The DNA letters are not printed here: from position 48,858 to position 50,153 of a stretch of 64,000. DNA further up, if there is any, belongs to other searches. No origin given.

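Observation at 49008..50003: Soluble diiron acyl-ACP desaturase-like protein inside the uvr operon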

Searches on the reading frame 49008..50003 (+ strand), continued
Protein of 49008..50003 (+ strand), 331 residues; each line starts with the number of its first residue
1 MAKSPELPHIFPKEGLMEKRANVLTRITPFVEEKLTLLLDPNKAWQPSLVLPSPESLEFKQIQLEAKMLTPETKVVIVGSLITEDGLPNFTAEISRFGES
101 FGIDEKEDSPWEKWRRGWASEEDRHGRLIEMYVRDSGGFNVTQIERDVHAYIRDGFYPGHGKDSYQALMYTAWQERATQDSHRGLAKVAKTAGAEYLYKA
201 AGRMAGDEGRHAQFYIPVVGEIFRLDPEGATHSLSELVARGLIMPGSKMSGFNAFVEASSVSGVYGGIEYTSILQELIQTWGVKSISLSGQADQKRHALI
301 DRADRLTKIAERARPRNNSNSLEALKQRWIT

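Call 38: find_encoding_contigs(protein=P0012, flank=8000, max_places=1)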
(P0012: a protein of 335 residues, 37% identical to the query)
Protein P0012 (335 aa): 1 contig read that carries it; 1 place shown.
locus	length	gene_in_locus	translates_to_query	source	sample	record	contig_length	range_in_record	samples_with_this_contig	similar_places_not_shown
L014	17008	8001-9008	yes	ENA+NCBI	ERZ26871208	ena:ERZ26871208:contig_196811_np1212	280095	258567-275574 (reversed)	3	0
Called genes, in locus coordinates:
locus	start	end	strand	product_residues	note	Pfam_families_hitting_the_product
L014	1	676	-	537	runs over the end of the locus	-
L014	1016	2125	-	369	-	PF00005:ABC_tran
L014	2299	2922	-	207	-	-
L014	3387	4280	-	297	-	PF01061:ABC2_membrane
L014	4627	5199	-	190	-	PF02357:NusG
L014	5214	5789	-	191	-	-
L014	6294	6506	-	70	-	PF13376:OmdA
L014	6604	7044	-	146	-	PF07883:Cupin_2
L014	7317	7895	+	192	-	-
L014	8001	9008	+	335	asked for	PF03405:FA_desaturase_2, PF02915:Rubrerythrin (faint)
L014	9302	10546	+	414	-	-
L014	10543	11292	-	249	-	PF00106:adh_short, PF08659:KR, PF23441:SDR (faint), PF13561:adh_short_C2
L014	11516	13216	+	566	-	-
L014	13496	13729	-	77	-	-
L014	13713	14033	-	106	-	PF05635:23S_rRNA_IVP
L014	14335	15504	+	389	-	PF00438:S-AdoMet_synt_N, PF02772:S-AdoMet_synt_M, PF02773:S-AdoMet_synt_C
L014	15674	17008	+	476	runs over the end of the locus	PF05221:AdoHcyase, PF00670:AdoHcyase_NAD, PF02826:2-Hacid_dh_C (weak)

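Call 39: find_encoding_contigs(protein=P0010, flank=8000, max_places=1)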
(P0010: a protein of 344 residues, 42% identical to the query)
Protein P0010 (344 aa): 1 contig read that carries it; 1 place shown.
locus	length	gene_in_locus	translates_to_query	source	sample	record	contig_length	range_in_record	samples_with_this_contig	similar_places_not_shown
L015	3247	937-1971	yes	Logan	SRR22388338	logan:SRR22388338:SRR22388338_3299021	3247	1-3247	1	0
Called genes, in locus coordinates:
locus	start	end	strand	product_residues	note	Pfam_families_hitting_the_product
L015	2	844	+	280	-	?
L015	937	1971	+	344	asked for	PF03405:FA_desaturase_2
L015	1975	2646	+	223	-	PF02585:PIG-L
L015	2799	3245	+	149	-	?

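Call 40: find_encoding_contigs(protein=P0011, flank=8000, max_places=1)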
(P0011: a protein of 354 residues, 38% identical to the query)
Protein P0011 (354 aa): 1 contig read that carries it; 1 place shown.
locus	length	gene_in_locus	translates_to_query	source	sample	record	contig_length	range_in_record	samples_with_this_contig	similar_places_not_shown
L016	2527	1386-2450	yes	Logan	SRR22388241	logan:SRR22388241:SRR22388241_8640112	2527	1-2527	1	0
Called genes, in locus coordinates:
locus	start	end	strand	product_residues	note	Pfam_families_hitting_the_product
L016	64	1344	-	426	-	PF02353:CMAS, PF13489:Methyltransf_23 (weak)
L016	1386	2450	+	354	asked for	PF03405:FA_desaturase_2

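Call 41: find_encoding_contigs(protein=P0013, flank=8000, max_places=1)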
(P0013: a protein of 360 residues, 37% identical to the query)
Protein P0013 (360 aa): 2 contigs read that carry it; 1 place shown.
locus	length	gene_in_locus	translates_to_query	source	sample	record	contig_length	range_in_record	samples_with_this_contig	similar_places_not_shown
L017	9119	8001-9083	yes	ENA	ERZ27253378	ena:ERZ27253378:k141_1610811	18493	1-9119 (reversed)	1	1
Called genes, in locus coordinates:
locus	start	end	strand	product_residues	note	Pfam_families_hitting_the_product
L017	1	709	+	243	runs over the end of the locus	-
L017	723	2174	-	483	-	PF06762:LMF1, PF25179:LMF1_C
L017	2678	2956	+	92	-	-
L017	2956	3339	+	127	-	PF01850:PIN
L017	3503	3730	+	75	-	PF01402:RHH_1 (weak)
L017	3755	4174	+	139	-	PF13470:PIN_3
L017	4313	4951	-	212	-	-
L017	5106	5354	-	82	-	PF05016:ParE_toxin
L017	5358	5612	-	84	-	PF02604:PhdYeFM_antitox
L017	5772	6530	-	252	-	-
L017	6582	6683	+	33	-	-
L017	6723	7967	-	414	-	PF02353:CMAS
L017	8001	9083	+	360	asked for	PF03405:FA_desaturase_2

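Call 42: fold_search(model_id=the predicted structure, library=pdb)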
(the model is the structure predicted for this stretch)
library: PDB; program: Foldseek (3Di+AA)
matches with E <= 10: 372; with E <= 0.001: 44
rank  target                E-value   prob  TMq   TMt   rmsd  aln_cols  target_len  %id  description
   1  2xz1_B                5.8e-15  1.00  0.83  0.79   3.0       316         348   29  The Structure of the 2:2 (Fully Occupied) Complex Between Stearoyl Acyl Carrier Protein Desaturase from Ricinus Commun (released 2011-09-07)
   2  1afr_A                6.1e-15  1.00  0.83  0.80   2.5       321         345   30  STEAROYL-ACYL CARRIER PROTEIN DESATURASE FROM CASTOR SEEDS (released 1997-05-15)
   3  2xz1_A                6.3e-15  1.00  0.82  0.78   3.0       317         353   29  The Structure of the 2:2 (Fully Occupied) Complex Between Stearoyl Acyl Carrier Protein Desaturase from Ricinus Commun (released 2011-09-07)
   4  7t63_B                1.0e-14  1.00  0.82  0.81   2.5       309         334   28  Crystal structure of a delta 6 18:0-ACP desaturase from Thunbergia laurifolia (released 2022-07-13)
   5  2j2f_A                1.0e-14  1.00  0.83  0.79   2.9       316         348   29  The T199D Mutant of Stearoyl Acyl Carrier Protein Desaturase from Ricinus Communis (Castor Bean) (released 2006-10-23)
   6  4v0j_D                2.6e-14  1.00  0.81  0.83   2.9       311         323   29  The channel-block Ser202Glu, Thr104Lys double mutant of Stearoyl-ACP- Desaturase from Castor bean (Ricinus communis) (released 2015-08-26)
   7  4v0j_F                2.9e-14  1.00  0.82  0.84   2.3       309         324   29  The channel-block Ser202Glu, Thr104Lys double mutant of Stearoyl-ACP- Desaturase from Castor bean (Ricinus communis) (released 2015-08-26)
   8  1oq4_A                2.9e-14  1.00  0.82  0.78   2.4       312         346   29  The Crystal Structure of the Complex between Stearoyl Acyl Carrier Protein Desaturase from Ricinus Communis (Castor Be (released 2003-05-13)
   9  2j2f_C                3.5e-14  1.00  0.83  0.79   2.5       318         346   29  The T199D Mutant of Stearoyl Acyl Carrier Protein Desaturase from Ricinus Communis (Castor Bean) (released 2006-10-23)
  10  4v0j_B                3.6e-14  1.00  0.83  0.83   2.7       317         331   29  The channel-block Ser202Glu, Thr104Lys double mutant of Stearoyl-ACP- Desaturase from Castor bean (Ricinus communis) (released 2015-08-26)
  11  7t63_A                4.3e-14  1.00  0.81  0.82   2.5       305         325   28  Crystal structure of a delta 6 18:0-ACP desaturase from Thunbergia laurifolia (released 2022-07-13)
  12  4v0j_C                4.6e-14  1.00  0.82  0.83   2.6       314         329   30  The channel-block Ser202Glu, Thr104Lys double mutant of Stearoyl-ACP- Desaturase from Castor bean (Ricinus communis) (released 2015-08-26)
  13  2j2f_B                4.8e-14  1.00  0.83  0.79   2.9       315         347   29  The T199D Mutant of Stearoyl Acyl Carrier Protein Desaturase from Ricinus Communis (Castor Bean) (released 2006-10-23)
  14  2uw1_B                5.5e-14  1.00  0.83  0.82   2.5       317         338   29  Ivy Desaturase Structure (released 2007-05-08)
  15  1oq9                  5.9e-14  1.00  0.80  0.78   2.9       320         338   29  The Crystal Structure of the Complex between Stearoyl Acyl Carrier Protein Desaturase from Ricinus Communis (Castor Bean (released 2003-05-13)
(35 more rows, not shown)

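Call 43: search_protein_families(library=pfam, proteins=[L015:2-844:+, L015:1975-2646:+, L015:2799-3245:+, L009:10993-11673:+, L011:10128-10802:+, L011:10799-12139:-, L010:2-1735:+, L010:3473-6127:+], max_evalue=0.001)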
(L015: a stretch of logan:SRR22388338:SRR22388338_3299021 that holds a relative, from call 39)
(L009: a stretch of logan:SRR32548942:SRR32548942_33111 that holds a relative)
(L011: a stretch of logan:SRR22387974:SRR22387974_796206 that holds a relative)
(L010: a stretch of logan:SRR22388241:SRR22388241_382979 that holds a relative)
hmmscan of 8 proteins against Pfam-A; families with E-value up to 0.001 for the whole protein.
L015:2-844:+ (280 aa): 3 families
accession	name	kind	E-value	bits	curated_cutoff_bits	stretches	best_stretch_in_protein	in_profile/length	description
PF00271.37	Helicase_C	-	2.7e-21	76.3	23.5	1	61-167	9-108/110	Helicase conserved C-terminal domain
PF12344.14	UvrB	-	1.7e-20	73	27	1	175-217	1-43/43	Ultra-violet resistance protein B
PF02151.25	UVR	-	3.5e-10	39.7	21.5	1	245-280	1-36/36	UvrB/uvrC motif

L015:1975-2646:+ (223 aa): 1 family
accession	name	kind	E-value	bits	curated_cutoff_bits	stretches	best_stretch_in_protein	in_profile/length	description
PF02585.22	PIG-L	-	8.6e-32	110.8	28.2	1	10-132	2-125/129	GlcNAc-PI de-N-acetylase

L015:2799-3245:+ (149 aa): 1 family
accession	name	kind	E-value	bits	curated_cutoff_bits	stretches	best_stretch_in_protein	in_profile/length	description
PF00005.33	ABC_tran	-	0.00032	21.7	25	1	15-42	1-28/137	ABC transporter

L009:10993-11673:+ (226 aa): 1 family
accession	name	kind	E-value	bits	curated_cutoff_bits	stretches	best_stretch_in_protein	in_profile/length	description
PF02585.22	PIG-L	-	3.7e-27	95.8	28.2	1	11-134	2-126/129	GlcNAc-PI de-N-acetylase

L011:10128-10802:+ (224 aa): 1 family
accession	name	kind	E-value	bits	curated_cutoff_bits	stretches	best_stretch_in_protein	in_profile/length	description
PF02585.22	PIG-L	-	6.9e-29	101.4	28.2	1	9-131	2-125/129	GlcNAc-PI de-N-acetylase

L011:10799-12139:- (446 aa): 0 families

L010:2-1735:+ (577 aa): 4 families
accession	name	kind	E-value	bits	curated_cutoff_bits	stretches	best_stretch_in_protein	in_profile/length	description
PF17757.6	UvrB_inter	-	4.5e-27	94.4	22.9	1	76-165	1-91/91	UvrB interaction domain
PF00271.37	Helicase_C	-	2.3e-21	76.5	23.5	1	352-464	3-108/110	Helicase conserved C-terminal domain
PF12344.14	UvrB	-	2.7e-19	69.2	27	1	472-514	1-43/43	Ultra-violet resistance protein B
PF02151.25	UVR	-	1.7e-10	40.7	21.5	1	542-577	1-36/36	UvrB/uvrC motif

L010:3473-6127:+ (885 aa): 17 families
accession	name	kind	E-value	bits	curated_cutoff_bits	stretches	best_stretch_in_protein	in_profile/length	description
PF17760.6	UvrA_inter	-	2e-29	102.1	23.3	1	148-241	15-107/109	UvrA interaction domain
PF17755.6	UvrA_DNA-bind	-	2.2e-21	76.7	23.2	1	304-415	1-110/110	UvrA DNA-binding domain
PF00005.33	ABC_tran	-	1.4e-20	74.7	25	1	813-878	79-137/137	ABC transporter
PF02463.25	SMC_N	-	1.7e-07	31.3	40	0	234-578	135-211/220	RecF/RecN/SMC N terminal domain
PF03193.22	RsgA_GTPase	-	1.8e-07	31.6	30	0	616-680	72-136/174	RsgA GTPase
PF13555.12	AAA_29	-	2.1e-07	31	27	0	645-668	17-40/61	P-loop containing region of AAA domain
PF20720.3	nSTAND3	-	6.5e-07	29.6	27.2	0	652-706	19-72/155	Novel STAND NTPase 3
PF13304.12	AAA_21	-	1.3e-06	29.1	27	0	522-562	255-296/304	AAA domain, putative AbiEii toxin, Type IV TA system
PF00684.25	DnaJ_CXXCXGXG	-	2.6e-06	28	32.7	0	756-789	17-53/65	DnaJ central domain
PF13671.12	AAA_33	-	4.3e-06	27.5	27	0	652-728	1-63/143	AAA domain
PF13481.12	AAA_25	-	1.8e-05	24.9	27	0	647-682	30-63/195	AAA domain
PF13191.12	AAA_16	-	1.9e-05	25.7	32.6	0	651-677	25-51/167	AAA ATPase domain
PF20703.3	nSTAND1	-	2.1e-05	24.8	27.1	0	11-42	19-50/379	Novel STAND NTPase 1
PF13476.12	AAA_23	-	0.00014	23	27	0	629-691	1-59/201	AAA domain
PF13238.12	AAA_18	-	0.00029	21.7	29.4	0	653-668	1-16/128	AAA domain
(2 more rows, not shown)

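Call 45: search_protein_families(library=ncbifam, proteins=[L009:10993-11673:+, L015:1975-2646:+, L011:10799-12139:-], max_evalue=0.01)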
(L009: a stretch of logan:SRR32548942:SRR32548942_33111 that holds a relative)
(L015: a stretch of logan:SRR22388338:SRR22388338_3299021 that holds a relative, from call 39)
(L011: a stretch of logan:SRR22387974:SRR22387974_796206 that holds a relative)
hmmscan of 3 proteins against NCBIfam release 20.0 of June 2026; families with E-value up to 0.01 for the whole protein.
L009:10993-11673:+ (226 aa): 5 families
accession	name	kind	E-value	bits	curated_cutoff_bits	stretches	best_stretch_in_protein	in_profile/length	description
TIGR04000.1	thiol_BshB2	equivalog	4.8e-25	88.5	195.25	1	8-211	2-194/217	bacillithiol biosynthesis deacetylase BshB2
TIGR04001.1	thiol_BshB1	equivalog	5.9e-18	65.4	182.5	1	9-204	4-184/226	bacillithiol biosynthesis deacetylase BshB1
TIGR03445.1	mycothiol_MshB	equivalog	1.1e-12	48.4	224.35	1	12-199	3-236/284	N-acetyl-1-D-myo-inositol-2-amino-2-deoxy-alpha-D-glucopyranoside deacetylase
TIGR03446.1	mycothiol_Mca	equivalog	6.7e-09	35.7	277.15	1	9-132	3-145/283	mycothiol conjugate amidase Mca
NF002557.0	PRK02122.1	subfamily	0.0018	16.5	384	0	3-70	367-436/653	glucosamine-6-phosphate deaminase-like protein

L015:1975-2646:+ (223 aa): 4 families
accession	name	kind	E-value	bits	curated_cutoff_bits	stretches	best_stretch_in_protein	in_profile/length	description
TIGR04000.1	thiol_BshB2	equivalog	1e-26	94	195.25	1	9-202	4-188/217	bacillithiol biosynthesis deacetylase BshB2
TIGR04001.1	thiol_BshB1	equivalog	6.1e-17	62.1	182.5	1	10-204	6-184/226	bacillithiol biosynthesis deacetylase BshB1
TIGR03445.1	mycothiol_MshB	equivalog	4.5e-16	59.6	224.35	2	11-134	3-150/284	N-acetyl-1-D-myo-inositol-2-amino-2-deoxy-alpha-D-glucopyranoside deacetylase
TIGR03446.1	mycothiol_Mca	equivalog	2.7e-12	46.9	277.15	1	9-132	4-146/283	mycothiol conjugate amidase Mca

L011:10799-12139:- (446 aa): 0 families

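Call 46: search_solved_structures(query=L009:10993-11673:+, max_evalue=0.001)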
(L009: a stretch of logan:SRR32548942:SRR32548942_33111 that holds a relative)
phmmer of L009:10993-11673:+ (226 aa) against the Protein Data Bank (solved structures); distinct sequences matched with E-value up to 0.001: 11.
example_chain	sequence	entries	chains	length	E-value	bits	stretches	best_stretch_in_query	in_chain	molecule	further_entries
3wl4_A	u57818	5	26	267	3.3e-16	62.8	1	7-201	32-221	Uncharacterized protein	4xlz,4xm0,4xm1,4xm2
8bgn_A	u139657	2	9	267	5.4e-16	62.1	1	4-201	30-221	Diacetylchitobiose deacetylase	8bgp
8bgo_A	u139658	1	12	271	5.7e-16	62.1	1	4-201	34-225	Diacetylchitobiose deacetylase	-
3we7_A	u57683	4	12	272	2.3e-14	56.8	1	7-89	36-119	Putative uncharacterized protein PH0499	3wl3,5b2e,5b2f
1uan_A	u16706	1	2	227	5.8e-05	26.1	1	10-137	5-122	hypothetical protein TT1542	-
5bmo_A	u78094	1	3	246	8.5e-05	25.6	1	9-114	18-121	Putative uncharacterized protein LnmX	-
5cgz_A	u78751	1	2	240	0.00012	25.1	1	8-200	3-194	4-oxalmesaconate hydratase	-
2ixd_A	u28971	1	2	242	0.0002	24.3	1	9-200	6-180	LMBE-RELATED PROTEIN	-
4ewl_A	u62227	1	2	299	0.00024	24.1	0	9-66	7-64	1D-myo-inositol 2-acetamido-2-deoxy-alpha-D-glucopyranoside deacetylase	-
1q74_A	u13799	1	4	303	0.00025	24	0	9-66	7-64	1D-myo-inositol 2-acetamido-2-deoxy-alpha-D-glucopyranoside Deacetylase (MshB)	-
1q7t_A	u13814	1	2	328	0.0003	23.7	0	9-66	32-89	hypothetical protein Rv1170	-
